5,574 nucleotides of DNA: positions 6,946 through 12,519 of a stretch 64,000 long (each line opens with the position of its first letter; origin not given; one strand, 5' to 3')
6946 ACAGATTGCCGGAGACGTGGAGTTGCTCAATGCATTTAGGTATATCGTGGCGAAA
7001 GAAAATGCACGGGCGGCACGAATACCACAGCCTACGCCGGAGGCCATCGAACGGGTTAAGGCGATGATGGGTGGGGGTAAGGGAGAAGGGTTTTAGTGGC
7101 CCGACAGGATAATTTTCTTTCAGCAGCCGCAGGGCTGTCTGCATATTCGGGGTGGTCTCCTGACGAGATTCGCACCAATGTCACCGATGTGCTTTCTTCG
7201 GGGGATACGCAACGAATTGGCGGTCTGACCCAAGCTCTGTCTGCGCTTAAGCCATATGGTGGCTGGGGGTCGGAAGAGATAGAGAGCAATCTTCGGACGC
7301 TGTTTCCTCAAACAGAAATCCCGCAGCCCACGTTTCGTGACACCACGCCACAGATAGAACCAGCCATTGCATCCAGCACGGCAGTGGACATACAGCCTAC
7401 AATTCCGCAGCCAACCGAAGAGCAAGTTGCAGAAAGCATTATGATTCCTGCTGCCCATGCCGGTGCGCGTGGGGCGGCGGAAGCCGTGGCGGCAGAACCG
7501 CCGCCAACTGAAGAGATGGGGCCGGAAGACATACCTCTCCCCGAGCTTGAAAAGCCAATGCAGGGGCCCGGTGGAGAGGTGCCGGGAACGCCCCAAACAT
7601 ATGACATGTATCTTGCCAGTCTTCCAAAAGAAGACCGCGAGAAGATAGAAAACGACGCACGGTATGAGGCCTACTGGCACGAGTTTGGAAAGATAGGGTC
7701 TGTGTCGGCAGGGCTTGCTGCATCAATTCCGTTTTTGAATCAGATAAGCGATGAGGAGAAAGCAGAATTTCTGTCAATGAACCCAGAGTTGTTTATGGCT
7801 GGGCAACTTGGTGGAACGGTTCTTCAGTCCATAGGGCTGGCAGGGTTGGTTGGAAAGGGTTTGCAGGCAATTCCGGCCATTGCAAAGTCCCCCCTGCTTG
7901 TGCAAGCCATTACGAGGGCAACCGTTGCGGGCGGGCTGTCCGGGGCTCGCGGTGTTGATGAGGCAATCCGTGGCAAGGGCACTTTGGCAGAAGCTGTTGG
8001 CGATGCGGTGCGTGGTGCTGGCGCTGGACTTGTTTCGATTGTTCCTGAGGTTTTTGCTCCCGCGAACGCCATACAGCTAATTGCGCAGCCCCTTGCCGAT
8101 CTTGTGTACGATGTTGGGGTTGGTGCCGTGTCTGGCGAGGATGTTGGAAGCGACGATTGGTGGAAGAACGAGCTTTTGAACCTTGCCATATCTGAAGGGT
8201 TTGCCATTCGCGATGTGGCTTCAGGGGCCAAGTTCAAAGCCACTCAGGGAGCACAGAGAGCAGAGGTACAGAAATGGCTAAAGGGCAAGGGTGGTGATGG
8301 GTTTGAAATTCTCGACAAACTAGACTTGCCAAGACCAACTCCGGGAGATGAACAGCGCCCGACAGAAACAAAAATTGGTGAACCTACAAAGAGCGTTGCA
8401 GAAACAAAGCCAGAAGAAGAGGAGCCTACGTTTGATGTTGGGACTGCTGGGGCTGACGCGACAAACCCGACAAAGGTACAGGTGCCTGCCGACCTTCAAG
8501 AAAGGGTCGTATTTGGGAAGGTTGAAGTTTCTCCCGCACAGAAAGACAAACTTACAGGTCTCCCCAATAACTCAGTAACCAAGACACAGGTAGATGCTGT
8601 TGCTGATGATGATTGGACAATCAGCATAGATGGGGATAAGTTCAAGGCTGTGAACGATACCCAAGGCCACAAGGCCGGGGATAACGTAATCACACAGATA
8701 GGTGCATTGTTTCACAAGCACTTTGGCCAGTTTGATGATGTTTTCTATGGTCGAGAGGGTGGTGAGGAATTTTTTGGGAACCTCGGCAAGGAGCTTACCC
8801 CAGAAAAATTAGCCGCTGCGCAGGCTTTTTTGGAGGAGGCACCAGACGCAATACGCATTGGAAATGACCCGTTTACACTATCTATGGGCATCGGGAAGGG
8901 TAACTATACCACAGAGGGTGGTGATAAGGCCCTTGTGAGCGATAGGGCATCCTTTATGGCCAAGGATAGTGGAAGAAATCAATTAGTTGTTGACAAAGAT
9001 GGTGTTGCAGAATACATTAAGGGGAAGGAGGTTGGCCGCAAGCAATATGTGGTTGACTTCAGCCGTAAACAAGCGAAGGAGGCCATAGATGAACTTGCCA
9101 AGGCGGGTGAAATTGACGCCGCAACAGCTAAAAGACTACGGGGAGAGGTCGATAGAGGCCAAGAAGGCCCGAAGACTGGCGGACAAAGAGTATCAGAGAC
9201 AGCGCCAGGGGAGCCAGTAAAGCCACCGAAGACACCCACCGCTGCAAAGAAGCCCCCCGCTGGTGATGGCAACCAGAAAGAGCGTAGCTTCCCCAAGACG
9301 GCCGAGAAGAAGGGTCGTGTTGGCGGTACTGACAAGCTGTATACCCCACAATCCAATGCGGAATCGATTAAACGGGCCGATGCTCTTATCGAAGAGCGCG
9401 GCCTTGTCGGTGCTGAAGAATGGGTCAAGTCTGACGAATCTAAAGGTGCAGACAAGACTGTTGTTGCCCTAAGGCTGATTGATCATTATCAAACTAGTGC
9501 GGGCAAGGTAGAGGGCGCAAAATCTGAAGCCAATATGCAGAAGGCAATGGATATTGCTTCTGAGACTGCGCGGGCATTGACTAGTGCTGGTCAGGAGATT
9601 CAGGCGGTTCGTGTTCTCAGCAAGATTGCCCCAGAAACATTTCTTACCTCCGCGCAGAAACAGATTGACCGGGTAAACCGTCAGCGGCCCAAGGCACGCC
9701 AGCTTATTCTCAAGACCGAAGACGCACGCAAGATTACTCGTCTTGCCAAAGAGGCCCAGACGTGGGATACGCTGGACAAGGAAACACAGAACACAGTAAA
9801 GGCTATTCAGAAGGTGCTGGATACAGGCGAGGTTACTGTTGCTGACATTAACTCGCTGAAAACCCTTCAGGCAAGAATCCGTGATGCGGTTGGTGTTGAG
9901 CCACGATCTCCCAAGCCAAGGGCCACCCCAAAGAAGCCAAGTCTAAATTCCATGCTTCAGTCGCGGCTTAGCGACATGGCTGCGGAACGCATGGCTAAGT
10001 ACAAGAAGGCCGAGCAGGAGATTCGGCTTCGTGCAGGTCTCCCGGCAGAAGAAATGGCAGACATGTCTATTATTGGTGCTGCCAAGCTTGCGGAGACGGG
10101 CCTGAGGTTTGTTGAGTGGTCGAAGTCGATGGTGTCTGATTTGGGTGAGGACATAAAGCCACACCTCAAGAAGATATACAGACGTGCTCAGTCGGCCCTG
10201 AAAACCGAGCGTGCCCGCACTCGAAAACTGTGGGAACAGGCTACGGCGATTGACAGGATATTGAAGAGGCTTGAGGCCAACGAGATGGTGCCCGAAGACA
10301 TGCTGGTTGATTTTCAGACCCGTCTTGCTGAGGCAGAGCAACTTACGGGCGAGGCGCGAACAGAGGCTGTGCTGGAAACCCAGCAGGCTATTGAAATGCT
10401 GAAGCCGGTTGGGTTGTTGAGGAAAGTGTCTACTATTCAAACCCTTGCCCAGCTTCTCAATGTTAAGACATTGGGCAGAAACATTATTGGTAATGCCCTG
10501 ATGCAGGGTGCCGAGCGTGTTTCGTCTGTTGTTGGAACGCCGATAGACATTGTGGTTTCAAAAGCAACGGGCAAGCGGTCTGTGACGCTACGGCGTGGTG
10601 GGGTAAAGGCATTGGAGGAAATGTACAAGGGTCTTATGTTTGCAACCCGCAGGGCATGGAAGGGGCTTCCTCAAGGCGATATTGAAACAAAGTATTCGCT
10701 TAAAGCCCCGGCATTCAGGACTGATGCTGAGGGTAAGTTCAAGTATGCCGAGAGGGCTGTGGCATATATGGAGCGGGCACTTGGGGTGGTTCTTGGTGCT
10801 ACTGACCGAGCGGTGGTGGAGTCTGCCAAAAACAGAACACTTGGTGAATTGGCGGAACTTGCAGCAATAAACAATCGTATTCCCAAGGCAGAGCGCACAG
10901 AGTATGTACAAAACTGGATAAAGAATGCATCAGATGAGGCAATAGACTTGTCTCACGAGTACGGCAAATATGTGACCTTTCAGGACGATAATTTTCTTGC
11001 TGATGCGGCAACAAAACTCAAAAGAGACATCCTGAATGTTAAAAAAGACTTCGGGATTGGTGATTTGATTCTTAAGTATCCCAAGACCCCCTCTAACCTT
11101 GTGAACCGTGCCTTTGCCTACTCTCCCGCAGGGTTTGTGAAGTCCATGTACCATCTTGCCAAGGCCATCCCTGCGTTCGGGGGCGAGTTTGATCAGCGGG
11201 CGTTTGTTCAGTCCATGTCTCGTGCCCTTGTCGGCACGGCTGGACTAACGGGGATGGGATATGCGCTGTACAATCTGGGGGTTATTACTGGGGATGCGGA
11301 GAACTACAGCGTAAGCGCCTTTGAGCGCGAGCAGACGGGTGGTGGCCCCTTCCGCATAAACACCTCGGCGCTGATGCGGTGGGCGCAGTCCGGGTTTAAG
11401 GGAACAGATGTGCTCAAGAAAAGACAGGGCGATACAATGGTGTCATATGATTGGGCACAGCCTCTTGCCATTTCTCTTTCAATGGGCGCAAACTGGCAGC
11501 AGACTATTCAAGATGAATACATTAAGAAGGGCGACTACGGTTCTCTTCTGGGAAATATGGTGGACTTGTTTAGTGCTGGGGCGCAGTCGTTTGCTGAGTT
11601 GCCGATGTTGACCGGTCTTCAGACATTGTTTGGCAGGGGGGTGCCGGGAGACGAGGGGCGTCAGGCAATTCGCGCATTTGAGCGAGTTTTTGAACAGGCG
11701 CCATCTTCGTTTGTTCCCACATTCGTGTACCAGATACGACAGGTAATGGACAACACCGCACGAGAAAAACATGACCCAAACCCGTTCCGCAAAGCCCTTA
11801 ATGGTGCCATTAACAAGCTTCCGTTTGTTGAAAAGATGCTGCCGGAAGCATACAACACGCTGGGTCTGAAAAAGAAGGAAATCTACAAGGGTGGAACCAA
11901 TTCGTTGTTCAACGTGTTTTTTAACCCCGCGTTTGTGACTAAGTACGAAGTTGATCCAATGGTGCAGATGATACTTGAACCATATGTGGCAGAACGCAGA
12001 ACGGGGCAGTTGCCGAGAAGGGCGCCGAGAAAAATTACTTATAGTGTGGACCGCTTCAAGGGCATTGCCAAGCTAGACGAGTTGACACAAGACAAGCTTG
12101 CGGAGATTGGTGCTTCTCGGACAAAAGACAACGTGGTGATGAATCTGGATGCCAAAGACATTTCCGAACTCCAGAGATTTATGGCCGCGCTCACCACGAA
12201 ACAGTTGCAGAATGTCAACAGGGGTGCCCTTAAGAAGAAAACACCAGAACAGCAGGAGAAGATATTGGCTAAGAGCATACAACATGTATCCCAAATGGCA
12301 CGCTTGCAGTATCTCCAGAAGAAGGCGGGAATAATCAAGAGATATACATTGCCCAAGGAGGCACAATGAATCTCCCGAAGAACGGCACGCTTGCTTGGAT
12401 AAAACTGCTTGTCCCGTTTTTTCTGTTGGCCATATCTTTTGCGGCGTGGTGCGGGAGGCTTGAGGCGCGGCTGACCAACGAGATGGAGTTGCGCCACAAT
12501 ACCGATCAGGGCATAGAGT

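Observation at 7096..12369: Complete GGDEF (GGEEF) diguanylate-cyclase domain embedded in a 1757 aa virion protein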

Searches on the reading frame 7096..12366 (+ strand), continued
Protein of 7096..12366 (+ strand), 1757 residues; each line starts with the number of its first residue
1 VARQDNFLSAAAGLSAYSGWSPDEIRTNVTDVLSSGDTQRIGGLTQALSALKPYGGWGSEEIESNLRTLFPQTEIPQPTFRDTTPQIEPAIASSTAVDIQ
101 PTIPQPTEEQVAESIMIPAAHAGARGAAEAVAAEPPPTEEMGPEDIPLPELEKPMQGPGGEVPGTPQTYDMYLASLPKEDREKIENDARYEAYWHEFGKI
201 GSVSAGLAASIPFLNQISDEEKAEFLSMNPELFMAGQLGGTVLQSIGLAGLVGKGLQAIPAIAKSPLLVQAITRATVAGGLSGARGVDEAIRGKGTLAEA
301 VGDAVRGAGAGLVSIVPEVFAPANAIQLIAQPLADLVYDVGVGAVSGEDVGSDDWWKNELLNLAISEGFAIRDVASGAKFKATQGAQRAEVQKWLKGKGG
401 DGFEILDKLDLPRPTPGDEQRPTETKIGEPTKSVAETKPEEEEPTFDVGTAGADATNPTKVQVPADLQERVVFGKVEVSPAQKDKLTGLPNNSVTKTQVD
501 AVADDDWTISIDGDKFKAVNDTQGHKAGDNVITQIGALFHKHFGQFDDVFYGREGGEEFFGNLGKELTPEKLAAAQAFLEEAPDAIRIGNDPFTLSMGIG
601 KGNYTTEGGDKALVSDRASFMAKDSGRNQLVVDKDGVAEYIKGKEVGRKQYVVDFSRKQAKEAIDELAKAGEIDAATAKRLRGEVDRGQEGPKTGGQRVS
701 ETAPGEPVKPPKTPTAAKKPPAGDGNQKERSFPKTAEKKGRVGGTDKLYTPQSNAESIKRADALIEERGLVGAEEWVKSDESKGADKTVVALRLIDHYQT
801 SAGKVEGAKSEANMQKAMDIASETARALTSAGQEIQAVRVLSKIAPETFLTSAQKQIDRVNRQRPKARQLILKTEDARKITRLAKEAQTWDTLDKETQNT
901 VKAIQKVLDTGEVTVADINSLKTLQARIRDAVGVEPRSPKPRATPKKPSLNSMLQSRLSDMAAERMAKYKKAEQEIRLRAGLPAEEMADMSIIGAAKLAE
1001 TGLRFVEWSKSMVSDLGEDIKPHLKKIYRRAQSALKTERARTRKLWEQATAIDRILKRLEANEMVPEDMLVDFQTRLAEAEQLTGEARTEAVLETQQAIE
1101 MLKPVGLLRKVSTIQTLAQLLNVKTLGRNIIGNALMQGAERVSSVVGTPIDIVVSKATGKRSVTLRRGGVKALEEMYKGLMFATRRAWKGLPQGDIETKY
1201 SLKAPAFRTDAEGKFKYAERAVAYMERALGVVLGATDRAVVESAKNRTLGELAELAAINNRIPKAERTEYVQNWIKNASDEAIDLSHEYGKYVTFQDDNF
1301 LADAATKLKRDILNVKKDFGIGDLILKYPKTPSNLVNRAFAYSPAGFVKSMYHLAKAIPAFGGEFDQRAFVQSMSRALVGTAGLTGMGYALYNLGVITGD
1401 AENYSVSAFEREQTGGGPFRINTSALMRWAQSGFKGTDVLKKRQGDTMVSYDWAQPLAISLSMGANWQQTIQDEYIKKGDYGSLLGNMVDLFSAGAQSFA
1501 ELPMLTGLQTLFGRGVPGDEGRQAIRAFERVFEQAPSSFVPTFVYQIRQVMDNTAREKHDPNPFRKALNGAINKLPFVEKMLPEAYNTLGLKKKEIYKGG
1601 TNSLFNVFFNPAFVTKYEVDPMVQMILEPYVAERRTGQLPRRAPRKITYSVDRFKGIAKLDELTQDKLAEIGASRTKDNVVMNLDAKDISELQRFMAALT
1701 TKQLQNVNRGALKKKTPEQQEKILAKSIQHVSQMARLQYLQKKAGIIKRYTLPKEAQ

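Call 82: find_encoding_contigs(protein=P0003, flank=1000, max_places=2)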
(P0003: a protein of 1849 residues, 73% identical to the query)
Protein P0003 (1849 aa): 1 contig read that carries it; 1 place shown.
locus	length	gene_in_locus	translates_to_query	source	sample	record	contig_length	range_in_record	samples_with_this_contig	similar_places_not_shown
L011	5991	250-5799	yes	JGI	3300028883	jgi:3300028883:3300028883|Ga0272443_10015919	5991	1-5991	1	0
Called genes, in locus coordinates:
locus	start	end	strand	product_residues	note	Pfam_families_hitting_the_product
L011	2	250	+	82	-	?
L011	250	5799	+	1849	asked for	-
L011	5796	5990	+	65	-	?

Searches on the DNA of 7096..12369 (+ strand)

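Call 8: search_dna_similar(query=window:7096-12369:+, collection=phages, mode=near)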
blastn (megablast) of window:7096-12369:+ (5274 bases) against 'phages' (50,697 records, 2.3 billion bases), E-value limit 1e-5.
No match.

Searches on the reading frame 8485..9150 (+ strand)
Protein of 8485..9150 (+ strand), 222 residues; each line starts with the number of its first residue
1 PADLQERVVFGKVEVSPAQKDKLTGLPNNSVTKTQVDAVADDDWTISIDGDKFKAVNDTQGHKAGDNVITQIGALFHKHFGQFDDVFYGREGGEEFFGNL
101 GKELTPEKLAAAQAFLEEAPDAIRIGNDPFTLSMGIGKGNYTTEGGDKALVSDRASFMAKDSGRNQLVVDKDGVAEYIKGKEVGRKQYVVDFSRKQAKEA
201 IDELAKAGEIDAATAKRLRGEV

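Call 18: search_solved_structures(query=window:8485-9150:+, max_evalue=0.001, show_alignments=4)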
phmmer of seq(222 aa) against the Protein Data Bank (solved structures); distinct sequences matched with E-value up to 0.001: 44.
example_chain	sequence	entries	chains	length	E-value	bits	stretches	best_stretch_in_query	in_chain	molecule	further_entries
3ign_A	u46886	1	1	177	4.4e-13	53.1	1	19-170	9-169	Diguanylate cyclase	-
5euh_A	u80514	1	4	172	4.8e-11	46.5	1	46-169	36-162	Putative GGDEF domain membrane protein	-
4zve_A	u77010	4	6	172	5.8e-11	46.2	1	46-176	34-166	Diguanylate cyclase DosC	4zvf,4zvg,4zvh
8wcn_A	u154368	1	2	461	5.2e-09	39.8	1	18-167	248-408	Diguanylate cyclase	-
6zxm_A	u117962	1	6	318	1.8e-08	38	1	47-168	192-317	Putative GGDEF/response regulator receiver domain protein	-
3i5b_A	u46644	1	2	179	2e-08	37.9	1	46-168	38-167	WspR response regulator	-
3i5c_A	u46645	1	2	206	2.8e-08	37.4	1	46-168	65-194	Fusion of General control protein GCN4 and WSPR response regulator protein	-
7e6g_A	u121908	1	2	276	2.9e-08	37.4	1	20-168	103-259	Putative GGDEF domain protein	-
5llw_B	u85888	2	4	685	3.6e-08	37.1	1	47-167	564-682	Diguanylate cyclase (GGDEF) domain-containing protein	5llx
6et7_A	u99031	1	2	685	3.8e-08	37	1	47-167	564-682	Diguanylate cyclase (GGDEF) domain-containing protein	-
6zxb_A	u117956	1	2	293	4e-08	36.9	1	47-168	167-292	Putative GGDEF/response regulator receiver domain protein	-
9t28_A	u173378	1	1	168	4.5e-08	36.7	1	46-167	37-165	diguanylate cyclase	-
6zxc_A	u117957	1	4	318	4.6e-08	36.7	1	47-168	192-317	Putative GGDEF/response regulator receiver domain protein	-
5xgb_A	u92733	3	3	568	5.6e-08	36.4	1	46-170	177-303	Uncharacterized protein | Uncharacterized protein PA0861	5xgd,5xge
3bre_A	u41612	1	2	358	9.3e-08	35.7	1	46-169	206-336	Probable two-component response regulator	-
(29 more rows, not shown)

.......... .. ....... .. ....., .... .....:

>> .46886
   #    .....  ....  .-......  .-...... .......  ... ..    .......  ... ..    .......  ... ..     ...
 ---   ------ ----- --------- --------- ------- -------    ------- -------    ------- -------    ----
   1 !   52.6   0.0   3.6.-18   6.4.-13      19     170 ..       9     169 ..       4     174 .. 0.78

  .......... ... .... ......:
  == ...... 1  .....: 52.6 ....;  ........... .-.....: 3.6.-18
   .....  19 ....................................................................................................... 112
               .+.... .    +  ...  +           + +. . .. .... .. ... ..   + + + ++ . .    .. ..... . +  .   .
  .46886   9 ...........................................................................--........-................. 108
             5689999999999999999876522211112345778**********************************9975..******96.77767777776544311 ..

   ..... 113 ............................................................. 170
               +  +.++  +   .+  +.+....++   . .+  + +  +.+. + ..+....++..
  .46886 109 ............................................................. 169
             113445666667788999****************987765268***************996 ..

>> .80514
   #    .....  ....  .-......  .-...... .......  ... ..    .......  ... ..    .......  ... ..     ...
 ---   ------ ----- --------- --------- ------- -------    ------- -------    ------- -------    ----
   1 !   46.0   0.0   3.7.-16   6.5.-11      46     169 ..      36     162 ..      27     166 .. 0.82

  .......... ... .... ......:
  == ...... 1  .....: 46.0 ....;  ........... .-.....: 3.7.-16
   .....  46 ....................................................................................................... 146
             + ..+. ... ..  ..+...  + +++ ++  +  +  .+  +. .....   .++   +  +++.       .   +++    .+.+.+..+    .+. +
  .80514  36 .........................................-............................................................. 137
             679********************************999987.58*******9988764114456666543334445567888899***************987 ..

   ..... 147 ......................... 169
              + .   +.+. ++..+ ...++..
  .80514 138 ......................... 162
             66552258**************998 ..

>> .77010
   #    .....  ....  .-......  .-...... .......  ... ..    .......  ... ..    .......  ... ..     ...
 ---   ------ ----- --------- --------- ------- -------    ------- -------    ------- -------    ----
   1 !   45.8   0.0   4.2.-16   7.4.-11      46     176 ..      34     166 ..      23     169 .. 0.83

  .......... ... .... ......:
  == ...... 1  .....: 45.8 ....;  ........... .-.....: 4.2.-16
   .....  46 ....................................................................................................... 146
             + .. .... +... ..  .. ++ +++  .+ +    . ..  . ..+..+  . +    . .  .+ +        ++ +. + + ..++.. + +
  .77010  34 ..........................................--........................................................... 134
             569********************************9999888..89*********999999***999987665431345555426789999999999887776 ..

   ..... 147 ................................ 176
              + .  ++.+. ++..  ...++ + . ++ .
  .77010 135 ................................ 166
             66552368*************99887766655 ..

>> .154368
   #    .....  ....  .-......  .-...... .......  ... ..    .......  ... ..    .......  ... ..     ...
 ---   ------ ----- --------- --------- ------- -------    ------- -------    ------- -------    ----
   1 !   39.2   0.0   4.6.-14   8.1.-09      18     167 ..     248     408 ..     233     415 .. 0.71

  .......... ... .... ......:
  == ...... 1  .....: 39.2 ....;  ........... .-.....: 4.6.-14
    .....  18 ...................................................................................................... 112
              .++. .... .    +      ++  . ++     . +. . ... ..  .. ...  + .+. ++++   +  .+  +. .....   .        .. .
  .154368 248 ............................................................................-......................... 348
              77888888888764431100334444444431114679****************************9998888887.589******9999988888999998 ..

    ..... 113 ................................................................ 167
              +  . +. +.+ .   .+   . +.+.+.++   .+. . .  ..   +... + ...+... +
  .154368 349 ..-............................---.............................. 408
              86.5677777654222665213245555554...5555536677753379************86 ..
